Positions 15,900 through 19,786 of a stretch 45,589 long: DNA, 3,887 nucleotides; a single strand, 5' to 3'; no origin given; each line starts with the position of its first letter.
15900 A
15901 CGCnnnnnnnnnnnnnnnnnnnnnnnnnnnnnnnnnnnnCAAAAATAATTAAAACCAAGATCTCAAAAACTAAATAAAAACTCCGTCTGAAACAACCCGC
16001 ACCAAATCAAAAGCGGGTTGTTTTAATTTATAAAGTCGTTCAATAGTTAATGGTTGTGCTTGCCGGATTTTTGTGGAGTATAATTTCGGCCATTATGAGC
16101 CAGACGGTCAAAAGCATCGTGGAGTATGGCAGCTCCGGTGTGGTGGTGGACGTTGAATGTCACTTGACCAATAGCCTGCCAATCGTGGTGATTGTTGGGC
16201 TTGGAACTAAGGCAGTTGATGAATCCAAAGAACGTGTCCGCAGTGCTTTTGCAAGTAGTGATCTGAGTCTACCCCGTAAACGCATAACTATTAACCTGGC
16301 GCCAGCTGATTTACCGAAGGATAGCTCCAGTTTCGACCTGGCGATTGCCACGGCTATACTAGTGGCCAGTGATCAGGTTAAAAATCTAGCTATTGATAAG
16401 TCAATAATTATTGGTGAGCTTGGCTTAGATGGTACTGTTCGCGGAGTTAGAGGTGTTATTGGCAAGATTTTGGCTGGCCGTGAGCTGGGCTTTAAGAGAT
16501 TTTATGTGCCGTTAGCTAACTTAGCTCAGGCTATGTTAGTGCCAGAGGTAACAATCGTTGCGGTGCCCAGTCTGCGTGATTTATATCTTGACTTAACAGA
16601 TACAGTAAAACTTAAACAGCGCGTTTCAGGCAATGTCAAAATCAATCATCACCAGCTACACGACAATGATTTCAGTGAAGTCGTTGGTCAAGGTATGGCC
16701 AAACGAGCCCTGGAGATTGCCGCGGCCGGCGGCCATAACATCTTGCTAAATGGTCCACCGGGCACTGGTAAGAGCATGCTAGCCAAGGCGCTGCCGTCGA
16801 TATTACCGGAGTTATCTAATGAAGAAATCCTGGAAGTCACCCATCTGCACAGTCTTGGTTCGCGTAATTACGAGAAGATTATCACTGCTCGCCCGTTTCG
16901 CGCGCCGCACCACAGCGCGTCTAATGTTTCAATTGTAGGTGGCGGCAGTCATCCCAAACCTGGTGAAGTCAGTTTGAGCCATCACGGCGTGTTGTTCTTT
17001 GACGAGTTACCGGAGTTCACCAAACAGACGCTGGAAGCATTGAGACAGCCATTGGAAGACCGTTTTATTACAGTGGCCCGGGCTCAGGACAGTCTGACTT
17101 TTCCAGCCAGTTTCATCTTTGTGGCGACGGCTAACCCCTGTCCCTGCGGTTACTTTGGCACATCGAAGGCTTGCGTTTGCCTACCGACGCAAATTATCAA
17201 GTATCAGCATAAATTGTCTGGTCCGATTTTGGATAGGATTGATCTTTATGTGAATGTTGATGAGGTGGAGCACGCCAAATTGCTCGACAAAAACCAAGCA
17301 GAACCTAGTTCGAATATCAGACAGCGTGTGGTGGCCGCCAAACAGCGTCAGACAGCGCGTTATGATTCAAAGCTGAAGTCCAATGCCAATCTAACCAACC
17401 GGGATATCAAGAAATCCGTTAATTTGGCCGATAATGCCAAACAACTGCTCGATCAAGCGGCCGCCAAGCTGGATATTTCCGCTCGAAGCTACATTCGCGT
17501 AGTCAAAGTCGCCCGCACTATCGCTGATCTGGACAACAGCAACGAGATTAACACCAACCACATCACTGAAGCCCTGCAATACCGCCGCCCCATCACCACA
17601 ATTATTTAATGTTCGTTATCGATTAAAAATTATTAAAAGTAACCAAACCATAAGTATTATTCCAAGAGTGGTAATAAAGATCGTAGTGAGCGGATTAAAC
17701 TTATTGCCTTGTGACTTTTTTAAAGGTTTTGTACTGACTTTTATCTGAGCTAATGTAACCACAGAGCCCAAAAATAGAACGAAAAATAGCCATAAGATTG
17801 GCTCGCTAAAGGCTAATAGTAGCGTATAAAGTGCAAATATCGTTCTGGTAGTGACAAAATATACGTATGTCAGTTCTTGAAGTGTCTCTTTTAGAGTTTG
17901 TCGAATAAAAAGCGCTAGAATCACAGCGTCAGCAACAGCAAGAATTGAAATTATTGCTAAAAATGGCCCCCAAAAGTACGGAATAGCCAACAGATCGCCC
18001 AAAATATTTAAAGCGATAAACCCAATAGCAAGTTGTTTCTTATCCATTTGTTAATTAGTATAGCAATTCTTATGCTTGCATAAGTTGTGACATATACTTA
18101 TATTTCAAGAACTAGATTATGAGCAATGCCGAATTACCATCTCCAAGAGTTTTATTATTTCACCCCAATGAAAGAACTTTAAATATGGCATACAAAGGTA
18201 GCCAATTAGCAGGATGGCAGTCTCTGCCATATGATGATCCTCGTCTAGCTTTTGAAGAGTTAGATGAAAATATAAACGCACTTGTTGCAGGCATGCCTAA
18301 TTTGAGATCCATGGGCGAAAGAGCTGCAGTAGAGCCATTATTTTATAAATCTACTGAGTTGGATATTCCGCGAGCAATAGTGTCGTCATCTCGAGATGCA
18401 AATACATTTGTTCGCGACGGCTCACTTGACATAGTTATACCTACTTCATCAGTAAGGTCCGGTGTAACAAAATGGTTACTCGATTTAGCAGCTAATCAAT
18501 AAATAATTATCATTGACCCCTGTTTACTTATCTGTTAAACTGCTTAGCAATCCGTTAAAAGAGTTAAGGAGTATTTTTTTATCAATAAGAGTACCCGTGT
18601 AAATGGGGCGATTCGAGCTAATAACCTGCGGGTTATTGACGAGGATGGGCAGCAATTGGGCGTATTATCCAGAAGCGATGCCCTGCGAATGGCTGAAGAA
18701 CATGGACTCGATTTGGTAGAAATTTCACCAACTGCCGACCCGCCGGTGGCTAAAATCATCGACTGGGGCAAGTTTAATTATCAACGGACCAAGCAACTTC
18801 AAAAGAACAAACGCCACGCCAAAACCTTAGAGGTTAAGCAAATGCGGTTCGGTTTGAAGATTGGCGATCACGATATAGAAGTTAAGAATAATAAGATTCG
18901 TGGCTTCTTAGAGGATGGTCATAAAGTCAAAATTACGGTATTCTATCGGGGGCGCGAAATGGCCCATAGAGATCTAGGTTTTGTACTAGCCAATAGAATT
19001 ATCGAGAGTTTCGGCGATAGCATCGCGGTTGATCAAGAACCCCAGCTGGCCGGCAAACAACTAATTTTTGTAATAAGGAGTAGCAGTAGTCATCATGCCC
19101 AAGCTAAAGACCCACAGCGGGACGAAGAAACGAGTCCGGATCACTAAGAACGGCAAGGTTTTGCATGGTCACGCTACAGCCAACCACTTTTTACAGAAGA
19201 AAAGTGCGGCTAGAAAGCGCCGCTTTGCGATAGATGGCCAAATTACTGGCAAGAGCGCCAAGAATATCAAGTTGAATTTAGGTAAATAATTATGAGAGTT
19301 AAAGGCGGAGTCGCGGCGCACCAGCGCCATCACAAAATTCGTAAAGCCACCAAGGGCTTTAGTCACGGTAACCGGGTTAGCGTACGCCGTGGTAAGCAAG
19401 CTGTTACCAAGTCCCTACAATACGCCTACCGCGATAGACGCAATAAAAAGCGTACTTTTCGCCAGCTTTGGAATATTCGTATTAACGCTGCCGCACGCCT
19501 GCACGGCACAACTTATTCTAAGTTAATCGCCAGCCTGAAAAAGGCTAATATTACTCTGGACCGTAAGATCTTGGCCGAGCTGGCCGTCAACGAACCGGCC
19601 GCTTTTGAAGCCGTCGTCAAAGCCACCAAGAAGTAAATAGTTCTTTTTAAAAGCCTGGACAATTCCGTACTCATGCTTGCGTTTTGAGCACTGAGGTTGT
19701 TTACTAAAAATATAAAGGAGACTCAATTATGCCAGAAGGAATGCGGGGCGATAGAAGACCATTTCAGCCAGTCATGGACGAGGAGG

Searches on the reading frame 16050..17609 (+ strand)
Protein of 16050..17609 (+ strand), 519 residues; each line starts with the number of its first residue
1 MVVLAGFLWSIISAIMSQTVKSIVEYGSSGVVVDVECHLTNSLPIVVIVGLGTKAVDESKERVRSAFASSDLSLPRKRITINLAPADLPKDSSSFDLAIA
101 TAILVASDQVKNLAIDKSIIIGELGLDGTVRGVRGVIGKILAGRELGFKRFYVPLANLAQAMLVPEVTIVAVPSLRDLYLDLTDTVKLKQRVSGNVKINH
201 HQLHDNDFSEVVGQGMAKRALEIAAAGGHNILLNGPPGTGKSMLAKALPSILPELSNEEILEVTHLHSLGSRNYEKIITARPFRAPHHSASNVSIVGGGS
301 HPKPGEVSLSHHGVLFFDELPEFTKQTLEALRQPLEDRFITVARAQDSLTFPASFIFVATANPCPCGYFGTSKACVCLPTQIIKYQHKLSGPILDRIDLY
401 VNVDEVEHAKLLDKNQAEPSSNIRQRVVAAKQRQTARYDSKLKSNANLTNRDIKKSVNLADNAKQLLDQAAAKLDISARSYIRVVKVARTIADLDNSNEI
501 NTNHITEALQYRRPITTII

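Call 39: search_protein_families(library=pfam, proteins=[window:16050-17609:+], max_evalue=0.001)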
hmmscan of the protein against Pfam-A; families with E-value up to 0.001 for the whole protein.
window:16050-17609:+ (519 aa): 11 families
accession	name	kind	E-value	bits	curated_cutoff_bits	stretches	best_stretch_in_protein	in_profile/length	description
PF01078.27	Mg_chelatase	-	2.7e-89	298.5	20.3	1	207-410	1-206/207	Magnesium chelatase, subunit ChlI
PF13541.12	ChlI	-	3.1e-36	124.4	27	1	35-157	1-121/121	Subunit ChlI of Mg-chelatase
PF13335.12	Mg_chelatase_C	-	1.1e-28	100.1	26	1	418-512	2-94/94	Magnesium chelatase, subunit ChlI C-terminal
PF00493.29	MCM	-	1.4e-09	37.8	23.3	1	304-406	114-207/224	MCM P-loop domain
PF07728.20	AAA_5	-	4.8e-09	36.8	22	1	230-365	1-125/139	AAA domain (dynein-related subfamily)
PF05362.19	Lon_C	-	8.3e-06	25.9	21.1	1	74-166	91-181/205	Lon protease (S16) C-terminal proteolytic domain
PF00004.35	AAA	-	2.1e-05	25.4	21.2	1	231-362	1-109/131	ATPase family associated with various cellular activities (AAA)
PF00158.32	Sigma54_activat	-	4.9e-05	23.5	20.2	1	220-341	14-123/168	Sigma-54 interaction domain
PF13191.12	AAA_16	-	0.00033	21.6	32.6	0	219-252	14-48/167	AAA ATPase domain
PF20030.5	bpMoxR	-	0.00073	19.1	27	0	211-252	14-55/205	MoxR domain in the MoxR-vWA-beta-propeller ternary systems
PF05496.18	RuvB_N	-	0.00081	19.6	27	0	207-248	5-53/159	Holliday junction DNA helicase RuvB P-loop domain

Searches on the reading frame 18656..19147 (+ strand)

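Call 39: search_protein_families(library=pfam, proteins=[window:18656-19147:+], max_evalue=0.001)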
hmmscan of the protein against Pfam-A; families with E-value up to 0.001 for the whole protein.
window:18656-19147:+ (163 aa): 2 families
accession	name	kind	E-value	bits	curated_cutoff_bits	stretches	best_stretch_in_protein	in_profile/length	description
PF00707.27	IF3_C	-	7.7e-27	93.5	34.8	1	59-141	2-84/86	Translation initiation factor IF-3, C-terminal domain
PF05198.21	IF3_N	-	3.5e-19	69.2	26.9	1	1-50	20-69/70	Translation initiation factor IF-3, N-terminal domain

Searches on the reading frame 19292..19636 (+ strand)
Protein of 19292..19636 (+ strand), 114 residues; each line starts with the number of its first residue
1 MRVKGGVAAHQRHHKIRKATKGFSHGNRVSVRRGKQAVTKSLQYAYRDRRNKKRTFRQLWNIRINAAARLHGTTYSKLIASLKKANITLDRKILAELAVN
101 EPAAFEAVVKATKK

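Call 39: search_protein_families(library=pfam, proteins=[window:19292-19636:+], max_evalue=0.001)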
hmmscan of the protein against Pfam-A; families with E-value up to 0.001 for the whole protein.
window:19292-19636:+ (114 aa): 1 family
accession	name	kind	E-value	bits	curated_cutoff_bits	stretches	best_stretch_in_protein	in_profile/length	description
PF00453.23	Ribosomal_L20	-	1.3e-40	138.2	30.8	1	2-107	1-106/107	Ribosomal protein L20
